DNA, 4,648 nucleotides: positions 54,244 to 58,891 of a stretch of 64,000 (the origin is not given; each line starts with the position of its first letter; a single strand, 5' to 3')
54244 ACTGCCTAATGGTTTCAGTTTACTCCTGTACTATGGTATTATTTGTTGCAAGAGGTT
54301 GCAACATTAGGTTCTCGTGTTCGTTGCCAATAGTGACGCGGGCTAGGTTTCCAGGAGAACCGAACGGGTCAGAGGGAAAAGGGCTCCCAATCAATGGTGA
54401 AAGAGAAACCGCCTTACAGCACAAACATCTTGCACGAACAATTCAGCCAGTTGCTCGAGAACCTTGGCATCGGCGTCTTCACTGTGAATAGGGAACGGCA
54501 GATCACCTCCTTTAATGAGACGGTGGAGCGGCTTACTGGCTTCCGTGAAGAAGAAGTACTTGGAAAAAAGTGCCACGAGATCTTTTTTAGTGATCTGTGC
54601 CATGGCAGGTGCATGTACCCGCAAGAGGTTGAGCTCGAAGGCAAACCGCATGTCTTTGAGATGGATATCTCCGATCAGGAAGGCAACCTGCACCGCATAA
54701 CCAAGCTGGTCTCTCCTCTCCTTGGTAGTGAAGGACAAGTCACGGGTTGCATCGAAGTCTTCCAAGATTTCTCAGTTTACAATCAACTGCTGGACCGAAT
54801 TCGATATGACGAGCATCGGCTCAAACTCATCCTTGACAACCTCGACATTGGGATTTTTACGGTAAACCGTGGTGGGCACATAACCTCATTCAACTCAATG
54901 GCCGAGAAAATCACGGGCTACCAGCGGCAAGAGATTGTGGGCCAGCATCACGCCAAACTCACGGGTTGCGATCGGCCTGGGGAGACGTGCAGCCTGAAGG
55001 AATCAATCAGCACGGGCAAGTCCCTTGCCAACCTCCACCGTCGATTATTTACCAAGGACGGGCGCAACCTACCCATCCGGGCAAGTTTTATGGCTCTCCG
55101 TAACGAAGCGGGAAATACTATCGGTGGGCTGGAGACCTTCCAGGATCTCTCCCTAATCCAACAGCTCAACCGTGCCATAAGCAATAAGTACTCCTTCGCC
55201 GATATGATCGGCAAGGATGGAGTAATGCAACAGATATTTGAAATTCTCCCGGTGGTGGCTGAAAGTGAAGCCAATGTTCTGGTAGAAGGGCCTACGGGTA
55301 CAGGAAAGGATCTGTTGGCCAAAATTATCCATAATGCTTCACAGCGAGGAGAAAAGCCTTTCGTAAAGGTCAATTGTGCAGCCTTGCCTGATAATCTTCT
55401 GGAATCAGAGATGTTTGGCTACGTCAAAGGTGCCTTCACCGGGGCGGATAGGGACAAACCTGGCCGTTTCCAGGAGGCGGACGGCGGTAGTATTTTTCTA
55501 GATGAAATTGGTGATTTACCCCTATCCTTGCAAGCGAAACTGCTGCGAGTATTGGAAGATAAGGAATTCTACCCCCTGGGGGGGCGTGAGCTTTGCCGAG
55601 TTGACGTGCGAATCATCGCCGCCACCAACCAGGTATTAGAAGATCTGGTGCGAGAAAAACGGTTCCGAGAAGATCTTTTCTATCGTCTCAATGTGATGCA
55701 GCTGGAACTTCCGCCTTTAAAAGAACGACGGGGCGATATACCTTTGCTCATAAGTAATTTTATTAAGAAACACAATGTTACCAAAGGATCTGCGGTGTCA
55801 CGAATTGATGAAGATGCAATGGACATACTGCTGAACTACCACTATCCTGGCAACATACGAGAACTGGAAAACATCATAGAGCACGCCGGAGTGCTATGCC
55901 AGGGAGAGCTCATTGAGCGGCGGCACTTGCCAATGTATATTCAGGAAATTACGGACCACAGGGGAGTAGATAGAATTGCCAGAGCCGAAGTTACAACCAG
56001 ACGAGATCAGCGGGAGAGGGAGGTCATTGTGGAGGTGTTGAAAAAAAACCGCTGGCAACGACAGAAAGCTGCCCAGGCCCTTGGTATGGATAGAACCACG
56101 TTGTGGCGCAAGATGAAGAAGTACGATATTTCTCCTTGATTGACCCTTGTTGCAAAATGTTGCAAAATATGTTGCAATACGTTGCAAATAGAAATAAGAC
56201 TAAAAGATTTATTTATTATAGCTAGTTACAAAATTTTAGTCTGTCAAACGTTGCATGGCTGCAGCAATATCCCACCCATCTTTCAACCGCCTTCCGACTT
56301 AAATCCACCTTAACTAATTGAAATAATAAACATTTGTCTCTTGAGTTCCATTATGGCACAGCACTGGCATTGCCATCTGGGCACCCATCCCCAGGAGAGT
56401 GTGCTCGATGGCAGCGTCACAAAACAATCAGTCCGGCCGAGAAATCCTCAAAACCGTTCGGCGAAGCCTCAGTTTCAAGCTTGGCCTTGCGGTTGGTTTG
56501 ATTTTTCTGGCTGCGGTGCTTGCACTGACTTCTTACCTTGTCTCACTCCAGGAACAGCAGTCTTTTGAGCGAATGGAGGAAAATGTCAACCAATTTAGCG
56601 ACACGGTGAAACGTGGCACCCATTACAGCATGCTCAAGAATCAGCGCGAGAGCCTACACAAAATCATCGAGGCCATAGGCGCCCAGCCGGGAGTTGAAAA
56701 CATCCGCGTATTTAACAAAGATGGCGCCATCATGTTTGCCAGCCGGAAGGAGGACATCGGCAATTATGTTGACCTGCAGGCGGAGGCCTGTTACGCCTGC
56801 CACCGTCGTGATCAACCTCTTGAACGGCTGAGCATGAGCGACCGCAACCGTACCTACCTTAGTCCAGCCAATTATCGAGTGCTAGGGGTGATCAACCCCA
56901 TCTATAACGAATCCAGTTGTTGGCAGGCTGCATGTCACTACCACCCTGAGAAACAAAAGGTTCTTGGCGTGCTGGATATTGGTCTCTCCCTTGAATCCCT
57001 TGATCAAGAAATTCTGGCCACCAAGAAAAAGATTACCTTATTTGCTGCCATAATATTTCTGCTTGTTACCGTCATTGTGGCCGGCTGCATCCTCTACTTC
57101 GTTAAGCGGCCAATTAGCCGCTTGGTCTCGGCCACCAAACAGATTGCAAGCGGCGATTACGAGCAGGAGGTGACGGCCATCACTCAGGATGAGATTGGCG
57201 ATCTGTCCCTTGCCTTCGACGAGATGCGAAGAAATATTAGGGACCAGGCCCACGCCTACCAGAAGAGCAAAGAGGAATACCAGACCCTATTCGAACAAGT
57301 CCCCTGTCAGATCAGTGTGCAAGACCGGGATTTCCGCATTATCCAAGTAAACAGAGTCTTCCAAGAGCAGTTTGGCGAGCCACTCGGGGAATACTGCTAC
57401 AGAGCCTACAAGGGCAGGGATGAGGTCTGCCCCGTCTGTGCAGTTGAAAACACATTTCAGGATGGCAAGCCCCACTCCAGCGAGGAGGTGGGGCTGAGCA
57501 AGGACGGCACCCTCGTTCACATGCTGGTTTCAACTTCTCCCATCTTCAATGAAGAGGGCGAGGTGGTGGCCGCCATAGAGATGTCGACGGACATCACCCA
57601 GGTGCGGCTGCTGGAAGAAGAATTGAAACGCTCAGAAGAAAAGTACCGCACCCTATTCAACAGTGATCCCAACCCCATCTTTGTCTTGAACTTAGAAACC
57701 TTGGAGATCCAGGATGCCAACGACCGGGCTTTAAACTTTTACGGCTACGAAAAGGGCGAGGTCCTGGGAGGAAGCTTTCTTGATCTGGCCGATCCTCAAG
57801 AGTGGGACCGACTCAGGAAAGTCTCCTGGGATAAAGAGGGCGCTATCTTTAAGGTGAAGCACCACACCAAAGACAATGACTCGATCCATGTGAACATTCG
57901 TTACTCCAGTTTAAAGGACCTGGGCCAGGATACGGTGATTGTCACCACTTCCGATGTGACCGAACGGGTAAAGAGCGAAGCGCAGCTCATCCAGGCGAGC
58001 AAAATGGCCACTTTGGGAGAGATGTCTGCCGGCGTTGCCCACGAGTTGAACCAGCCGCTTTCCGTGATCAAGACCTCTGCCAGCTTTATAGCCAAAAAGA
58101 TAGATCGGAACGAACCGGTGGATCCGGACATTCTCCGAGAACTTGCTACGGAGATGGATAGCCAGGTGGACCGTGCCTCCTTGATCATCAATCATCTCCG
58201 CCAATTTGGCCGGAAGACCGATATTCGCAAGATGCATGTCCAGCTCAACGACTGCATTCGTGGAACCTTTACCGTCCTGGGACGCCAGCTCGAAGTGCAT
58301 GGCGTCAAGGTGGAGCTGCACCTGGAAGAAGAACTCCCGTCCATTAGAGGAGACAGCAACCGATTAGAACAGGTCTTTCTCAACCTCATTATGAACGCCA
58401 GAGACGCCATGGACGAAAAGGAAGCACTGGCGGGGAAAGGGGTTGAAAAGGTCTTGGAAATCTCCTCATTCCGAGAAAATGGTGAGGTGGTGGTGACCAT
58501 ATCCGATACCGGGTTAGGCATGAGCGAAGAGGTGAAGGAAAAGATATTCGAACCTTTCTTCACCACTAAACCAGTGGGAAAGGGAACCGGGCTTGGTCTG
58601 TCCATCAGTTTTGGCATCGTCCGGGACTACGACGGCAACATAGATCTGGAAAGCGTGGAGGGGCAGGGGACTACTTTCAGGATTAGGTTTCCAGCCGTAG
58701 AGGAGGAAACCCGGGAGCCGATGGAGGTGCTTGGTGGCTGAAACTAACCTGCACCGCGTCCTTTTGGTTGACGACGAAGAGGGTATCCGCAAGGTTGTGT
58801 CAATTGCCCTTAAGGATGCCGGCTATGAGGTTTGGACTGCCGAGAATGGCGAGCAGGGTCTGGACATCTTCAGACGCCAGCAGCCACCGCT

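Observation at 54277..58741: Self-contained sigma-54 circuit: PAS-bEBP, autoregulatory TTGCAA operator, four-hexamer UAS, -24/-12 promoter, haem-motif sensor kinase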

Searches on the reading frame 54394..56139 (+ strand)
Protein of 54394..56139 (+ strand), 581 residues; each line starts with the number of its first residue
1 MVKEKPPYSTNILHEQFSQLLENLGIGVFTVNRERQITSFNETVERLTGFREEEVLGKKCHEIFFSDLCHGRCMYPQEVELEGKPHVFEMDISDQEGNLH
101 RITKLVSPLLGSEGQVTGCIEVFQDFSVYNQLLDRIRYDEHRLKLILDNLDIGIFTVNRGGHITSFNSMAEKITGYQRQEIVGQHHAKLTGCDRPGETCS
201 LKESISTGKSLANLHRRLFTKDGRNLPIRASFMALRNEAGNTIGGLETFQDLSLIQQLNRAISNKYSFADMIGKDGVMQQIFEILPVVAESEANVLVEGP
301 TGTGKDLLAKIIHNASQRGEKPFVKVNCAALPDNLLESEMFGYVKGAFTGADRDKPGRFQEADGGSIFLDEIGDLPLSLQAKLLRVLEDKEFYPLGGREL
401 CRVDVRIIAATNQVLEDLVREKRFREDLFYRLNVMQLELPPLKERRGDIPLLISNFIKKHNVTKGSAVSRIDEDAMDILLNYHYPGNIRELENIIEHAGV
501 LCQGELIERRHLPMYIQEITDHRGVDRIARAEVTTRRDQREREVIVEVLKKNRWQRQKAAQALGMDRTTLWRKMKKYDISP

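Call 6: search_protein_families(library=pfam, proteins=[window:54394-56139:+])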
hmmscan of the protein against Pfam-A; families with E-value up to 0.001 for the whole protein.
window:54394-56139:+ (581 aa): 15 families
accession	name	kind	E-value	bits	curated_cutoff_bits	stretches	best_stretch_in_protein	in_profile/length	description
PF00158.32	Sigma54_activat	-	3e-69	232.5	20.2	1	271-437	1-167/168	Sigma-54 interaction domain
PF25601.1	AAA_lid_14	-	7.5e-26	90.2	27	1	443-522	1-80/87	AAA+ ATPase lid domain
PF13426.13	PAS_9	-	1e-22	80.8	27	2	153-253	3-102/103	PAS domain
PF00989.32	PAS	-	7e-22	78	22.6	2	142-251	2-112/113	PAS fold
PF08448.16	PAS_4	-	2.7e-21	76.3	23.1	2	147-252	1-105/110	PAS fold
PF14532.12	Sigma54_activ_2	-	2.1e-18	67.3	25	1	272-442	1-138/138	Sigma-54 interaction domain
PF02954.25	HTH_8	-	3.7e-14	52.6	22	1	538-577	3-42/42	Bacterial regulatory protein, Fis family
PF13188.13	PAS_8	-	7e-14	51.6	21.8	2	15-65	1-48/65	PAS domain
PF07728.20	AAA_5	-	1e-09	38.9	22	1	294-415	1-125/139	AAA domain (dynein-related subfamily)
PF08447.18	PAS_3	-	3.7e-08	34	25.6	1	166-242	4-82/89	PAS fold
PF00004.35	AAA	-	4.6e-07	30.8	21.2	1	295-428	1-127/131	ATPase family associated with various cellular activities (AAA)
PF13596.12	PAS_10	-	1.9e-06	28.9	22.1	0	143-252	1-105/106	PAS domain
PF18024.7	HTH_50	-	9.8e-06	25.6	27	1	539-580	10-50/50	Helix-turn-helix domain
PF07724.20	AAA_2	-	1e-05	26.1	27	1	292-424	3-136/166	AAA domain (Cdc48 subfamily)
PF01078.27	Mg_chelatase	-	0.00035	20.5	20.3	0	283-313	13-43/207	Magnesium chelatase, subunit ChlI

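Call 11: find_homologous_proteins(query=window:54394-56136:+, max_evalue=1e-50)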
Query window:54394-56136:+ (581 aa): 7969 proteins with E <= 1e-50 among 8000 candidates; the best 120 are listed.
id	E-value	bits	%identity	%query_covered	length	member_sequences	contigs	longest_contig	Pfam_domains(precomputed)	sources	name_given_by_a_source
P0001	0.0e+0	1308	99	100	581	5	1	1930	PF13426.14,PF13188.14,PF00004.36,PF14532.13,PF07728.21,PF13596.13,PF08447.19,PF00158.33,PF25601.2,PF02954.26,PF18024.8,PF08448.17,PF00989.32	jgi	jgi:PAS domain S-box-containing protein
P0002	0.0e+0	1192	90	100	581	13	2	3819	PF13426.14,PF13188.14,PF00004.36,PF14532.13,PF07728.21,PF13596.13,PF08447.19,PF00158.33,PF25601.2,PF02954.26,PF18024.8,PF08448.17,PF00989.32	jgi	jgi:PAS domain S-box-containing protein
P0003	0.0e+0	1145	86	100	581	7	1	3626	PF13426.14,PF13188.14,PF00004.36,PF14532.13,PF07728.21,PF13596.13,PF08447.19,PF00158.33,PF25601.2,PF02954.26,PF18024.8,PF08448.17,PF00989.32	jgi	jgi:PAS domain S-box-containing protein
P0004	0.0e+0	1143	86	100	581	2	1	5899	PF13426.14,PF13188.14,PF00004.36,PF14532.13,PF07728.21,PF13596.13,PF08447.19,PF00158.33,PF25601.2,PF02954.26,PF18024.8,PF08448.17,PF00989.32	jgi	jgi:PAS domain S-box-containing protein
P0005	0.0e+0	1139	85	100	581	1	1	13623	PF13426.14,PF13188.14,PF00004.36,PF14532.13,PF07728.21,PF08447.19,PF00158.33,PF25601.2,PF02954.26,PF18024.8,PF08448.17,PF00989.32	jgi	jgi:PAS domain S-box-containing protein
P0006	0.0e+0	1138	86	100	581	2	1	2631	PF13426.14,PF13188.14,PF00004.36,PF14532.13,PF07728.21,PF13596.13,PF08447.19,PF00158.33,PF25601.2,PF02954.26,PF18024.8,PF08448.17,PF00989.32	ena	-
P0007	0.0e+0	1135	85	100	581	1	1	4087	PF13426.14,PF13188.14,PF00004.36,PF14532.13,PF07728.21,PF13596.13,PF08447.19,PF00158.33,PF25601.2,PF02954.26,PF18024.8,PF08448.17,PF00989.32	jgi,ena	-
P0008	0.0e+0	1135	85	100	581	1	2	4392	PF13426.14,PF13188.14,PF00004.36,PF14532.13,PF07728.21,PF13596.13,PF08447.19,PF00158.33,PF25601.2,PF02954.26,PF18024.8,PF08448.17,PF00989.32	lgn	-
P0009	0.0e+0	1133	85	100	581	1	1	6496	PF13426.14,PF13188.14,PF00004.36,PF14532.13,PF07728.21,PF13596.13,PF08447.19,PF00158.33,PF25601.2,PF02954.26,PF18024.8,PF08448.17,PF00989.32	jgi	jgi:PAS domain S-box-containing protein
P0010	0.0e+0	1128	85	100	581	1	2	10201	PF13426.14,PF13188.14,PF00004.36,PF14532.13,PF07728.21,PF13596.13,PF08447.19,PF00158.33,PF25601.2,PF02954.26,PF18024.8,PF08448.17,PF00989.32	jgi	jgi:PAS domain S-box-containing protein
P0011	0.0e+0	1127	85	100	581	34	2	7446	PF13426.14,PF13188.14,PF00004.36,PF14532.13,PF07728.21,PF00158.33,PF07724.21,PF25601.2,PF02954.26,PF18024.8,PF08448.17,PF00989.32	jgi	jgi:PAS domain S-box-containing protein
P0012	0.0e+0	1123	84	100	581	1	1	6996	PF13426.14,PF13188.14,PF00004.36,PF14532.13,PF07728.21,PF00158.33,PF07724.21,PF25601.2,PF02954.26,PF18024.8,PF08448.17,PF00989.32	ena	-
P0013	0.0e+0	1121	84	100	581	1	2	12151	PF13426.14,PF13188.14,PF00004.36,PF14532.13,PF07728.21,PF00158.33,PF07724.21,PF25601.2,PF02954.26,PF18024.8,PF08448.17,PF00989.32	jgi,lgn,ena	-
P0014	0.0e+0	1114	83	100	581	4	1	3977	PF13426.14,PF13188.14,PF00004.36,PF14532.13,PF07728.21,PF13596.13,PF08447.19,PF00158.33,PF07724.21,PF25601.2,PF02954.26,PF18024.8,PF08448.17,PF00989.32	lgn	-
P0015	0.0e+0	1111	83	100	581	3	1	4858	PF13426.14,PF13188.14,PF00004.36,PF14532.13,PF07728.21,PF08447.19,PF00158.33,PF07724.21,PF25601.2,PF02954.26,PF18024.8,PF08448.17,PF00989.32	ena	-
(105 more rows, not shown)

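Call 19: search_protein_families(library=ncbifam, proteins=[window:54394-56139:+], max_evalue=0.01)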
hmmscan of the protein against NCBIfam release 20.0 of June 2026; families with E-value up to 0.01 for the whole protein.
window:54394-56139:+ (581 aa): 54 families (the best 25 are shown)
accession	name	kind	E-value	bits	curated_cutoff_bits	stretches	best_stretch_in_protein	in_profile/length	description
NF041552.1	TF_PrdR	equivalog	2.7e-119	399.1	795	2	252-578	251-577/577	sigma-54 dependent transcriptional regulator PrdR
NF008469.0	PRK11361.1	equivalog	3.4e-101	339.2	714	1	255-581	129-458/461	acetoacetate metabolism transcriptional regulator AtoC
TIGR01817.1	nifA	equivalog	1.6e-100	337.4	528.85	1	263-578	189-528/534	nif-specific transcriptional activator NifA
NF003451.0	PRK05022.1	equivalog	1.5e-98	330.7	476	1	259-579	180-510/512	nitric oxide reductase transcriptional regulator NorR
TIGR01818.1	ntrC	equivalog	4.2e-97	325.8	558.6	1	263-516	128-381/463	nitrogen regulation protein NR(I)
NF038308.1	RNA_repair_RtcR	equivalog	9.1e-97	325.1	650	1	260-578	171-517/530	RNA repair transcriptional activator RtcR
TIGR02915.1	PEP_resp_reg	equivalog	2e-94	317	502.6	1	254-579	121-444/445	PEP-CTERM-box response regulator transcription factor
NF011958.0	PRK15429.1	equivalog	1.9e-88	297.8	830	1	251-579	364-686/692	formate hydrogenlyase transcriptional activator FlhA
TIGR02329.1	propionate_PrpR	equivalog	2.7e-87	293.6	499.2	1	260-576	203-526/526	propionate catabolism operon regulatory protein PrpR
NF007689.0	PRK10365.1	equivalog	4e-87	292.8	760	1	267-574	137-439/441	sigma-54-dependent response regulator transcription factor ZraR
NF011953.0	PRK15424.1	equivalog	6.7e-86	289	703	1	258-576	208-533/538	propionate catabolism operon regulatory protein PrpR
NF050807.1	TransRegFlbDCaul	equivalog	1.6e-85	287.6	750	1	252-578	103-439/454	sigma-54-dependent transcriptional regulator FlbD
NF008176.1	PRK10923.1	equivalog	8.5e-81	271.9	620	1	256-520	125-389/469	nitrogen regulation protein NR(I)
NF041906.1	V4R_TF_MobR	exception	3.4e-79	266.8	999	1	256-577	219-544/544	phenol degradation transcriptional regulator MobR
NF008485.2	PRK11388.1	equivalog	2.5e-77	260.7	551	1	140-580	209-638/643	dihydroxyacetone kinase operon transcriptional regulator DhaR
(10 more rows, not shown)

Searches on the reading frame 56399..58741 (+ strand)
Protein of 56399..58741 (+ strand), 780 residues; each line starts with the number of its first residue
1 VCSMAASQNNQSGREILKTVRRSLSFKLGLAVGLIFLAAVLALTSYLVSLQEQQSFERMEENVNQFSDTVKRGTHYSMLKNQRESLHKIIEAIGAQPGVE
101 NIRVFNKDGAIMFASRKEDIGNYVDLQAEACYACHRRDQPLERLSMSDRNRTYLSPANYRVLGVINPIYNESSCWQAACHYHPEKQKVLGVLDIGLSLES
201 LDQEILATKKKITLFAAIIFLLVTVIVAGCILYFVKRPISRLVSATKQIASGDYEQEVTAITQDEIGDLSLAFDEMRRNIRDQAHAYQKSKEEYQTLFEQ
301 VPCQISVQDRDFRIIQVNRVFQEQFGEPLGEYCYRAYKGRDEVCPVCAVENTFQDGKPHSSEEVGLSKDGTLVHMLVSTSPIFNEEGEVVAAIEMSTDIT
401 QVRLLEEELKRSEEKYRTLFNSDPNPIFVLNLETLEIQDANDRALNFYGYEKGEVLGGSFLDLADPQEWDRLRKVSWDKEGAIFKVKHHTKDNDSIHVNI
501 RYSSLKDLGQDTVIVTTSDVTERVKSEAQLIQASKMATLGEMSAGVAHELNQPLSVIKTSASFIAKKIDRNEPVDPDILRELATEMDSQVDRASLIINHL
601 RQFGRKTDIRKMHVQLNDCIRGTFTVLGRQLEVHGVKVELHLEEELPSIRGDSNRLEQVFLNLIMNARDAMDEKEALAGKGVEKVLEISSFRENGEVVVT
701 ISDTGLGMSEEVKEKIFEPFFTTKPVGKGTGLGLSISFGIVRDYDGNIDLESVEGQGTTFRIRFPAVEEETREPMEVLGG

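Call 6: search_protein_families(library=pfam, proteins=[window:56399-58741:+])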
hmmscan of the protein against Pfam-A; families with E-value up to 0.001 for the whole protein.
window:56399-58741:+ (780 aa): 10 families
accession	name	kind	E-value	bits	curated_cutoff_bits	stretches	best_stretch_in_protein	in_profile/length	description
PF02518.31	HATPase_c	-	3.8e-23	82.5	26.4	1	651-766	1-109/111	Histidine kinase-, DNA gyrase B-, and HSP90-like ATPase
PF13426.13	PAS_9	-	7.2e-21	74.8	27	2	306-401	5-103/103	PAS domain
PF08448.16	PAS_4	-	1.4e-20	74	23.1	2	298-403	1-109/110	PAS fold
PF00989.32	PAS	-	4.4e-13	49.7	22.6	2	292-392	1-106/113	PAS fold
PF13188.13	PAS_8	-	1.5e-12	47.3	21.8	1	414-468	1-54/65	PAS domain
PF00672.30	HAMP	-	7.1e-12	45.9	25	1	235-282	6-53/53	HAMP domain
PF00512.31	HisKA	-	9.4e-10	38.8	26.9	1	539-607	2-64/66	His Kinase A (phospho-acceptor) domain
PF08447.18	PAS_3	-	3.3e-05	24.5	25.6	0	440-505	4-75/89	PAS fold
PF02743.24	dCache_1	-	0.00018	21.6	45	1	54-217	24-171/240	Cache domain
PF14501.12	HATPase_c_5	-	0.00028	21.2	22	1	658-754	8-92/102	GHKL domain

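Call 19: search_protein_families(library=ncbifam, proteins=[window:56399-58741:+], max_evalue=0.01)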
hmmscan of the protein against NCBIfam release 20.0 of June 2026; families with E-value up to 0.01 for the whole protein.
window:56399-58741:+ (780 aa): 95 families (the best 25 are shown)
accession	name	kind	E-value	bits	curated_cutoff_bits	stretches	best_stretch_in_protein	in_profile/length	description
NF008468.0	PRK11360.1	equivalog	5.8e-74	249.6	646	2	437-771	290-613/616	two-component system sensor histidine kinase AtoS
NF046020.1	HisKinCckABruc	equivalog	3.7e-57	193.8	1000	1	475-773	412-714/868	cell cycle histidine kinase CckA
NF052573.1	HisKinEspAMyxo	equivalog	1.3e-55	188.7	1400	1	394-774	238-619/755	serine histidine kinase EspA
NF010076.0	PRK13557.1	subfamily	5.6e-55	186.8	631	1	440-774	58-402/540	histidine kinase famiy protein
NF052574.1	HisKinEspCMyxo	equivalog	1.7e-52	178.6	1200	1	435-772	308-643/785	serine histidine kinase EspC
NF046026.1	HisKinCckACaul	equivalog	2.3e-51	174.7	1000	1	422-773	190-539/678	cell cycle histidine kinase CckA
NF007688.0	PRK10364.1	equivalog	8.3e-50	169.8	479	1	528-768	229-453/460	two-component system sensor histidine kinase ZraS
NF033092.0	HK_WalK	equivalog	8.8e-48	163.3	725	2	438-765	281-593/594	cell wall metabolism sensor histidine kinase WalK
NF010411.0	PRK13837.1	equivalog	3.5e-47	160.9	647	1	518-774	429-683/828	two-component system VirA-like sensor kinase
NF046044.1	PnpS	equivalog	5.2e-45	154.1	400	2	407-765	48-390/390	two-component system histidine kinase PnpS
NF047497.1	HK_LIC_12097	equivalog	2.8e-40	138.2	500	2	482-766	96-366/367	LIC_12097 family sensor histidine kinase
NF038348.1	T2SS_HK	subfamily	3.1e-40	138.1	450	2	578-765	397-572/574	histidine kinase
NF047466.1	hybrid_RR_LvrB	exception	5.1e-39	134.5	500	1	521-766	134-376/377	hybrid histidine kinase/response regulator LvrB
NF041777.1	sens_FixL_Rhizob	equivalog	2e-34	119.1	850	1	382-769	91-484/485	sensor protein FixL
NF047794.1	HisKinPtgB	equivalog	1.6e-33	115.9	1000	1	527-753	430-642/656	two-component system sensor histidine kinase PgtB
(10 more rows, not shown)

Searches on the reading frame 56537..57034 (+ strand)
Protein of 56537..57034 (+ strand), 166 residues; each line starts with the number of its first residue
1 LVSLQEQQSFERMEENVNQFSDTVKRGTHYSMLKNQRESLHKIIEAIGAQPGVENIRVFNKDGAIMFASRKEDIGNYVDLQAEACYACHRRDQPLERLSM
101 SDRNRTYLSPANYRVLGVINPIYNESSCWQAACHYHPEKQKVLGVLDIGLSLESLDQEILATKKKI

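Call 51: search_solved_structures(query=window:56537-57034:+, max_evalue=10)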
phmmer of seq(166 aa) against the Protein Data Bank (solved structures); distinct sequences matched with E-value up to 10: 5.
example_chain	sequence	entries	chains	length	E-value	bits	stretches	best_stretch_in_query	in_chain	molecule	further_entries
1fs7_A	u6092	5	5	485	0.23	14.7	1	20-93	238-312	CYTOCHROME C NITRITE REDUCTASE | Cytochrome c-552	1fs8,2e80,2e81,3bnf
1fs9_A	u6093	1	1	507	0.26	14.6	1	20-93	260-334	CYTOCHROME C NITRITE REDUCTASE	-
3bng_A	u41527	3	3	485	0.27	14.5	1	20-93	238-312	Cytochrome c-552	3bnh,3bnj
1o1z_A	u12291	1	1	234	0.67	13.2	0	26-80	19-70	glycerophosphodiester phosphodiesterase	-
3ngl_A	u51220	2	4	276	0.86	12.9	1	33-78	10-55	Bifunctional protein folD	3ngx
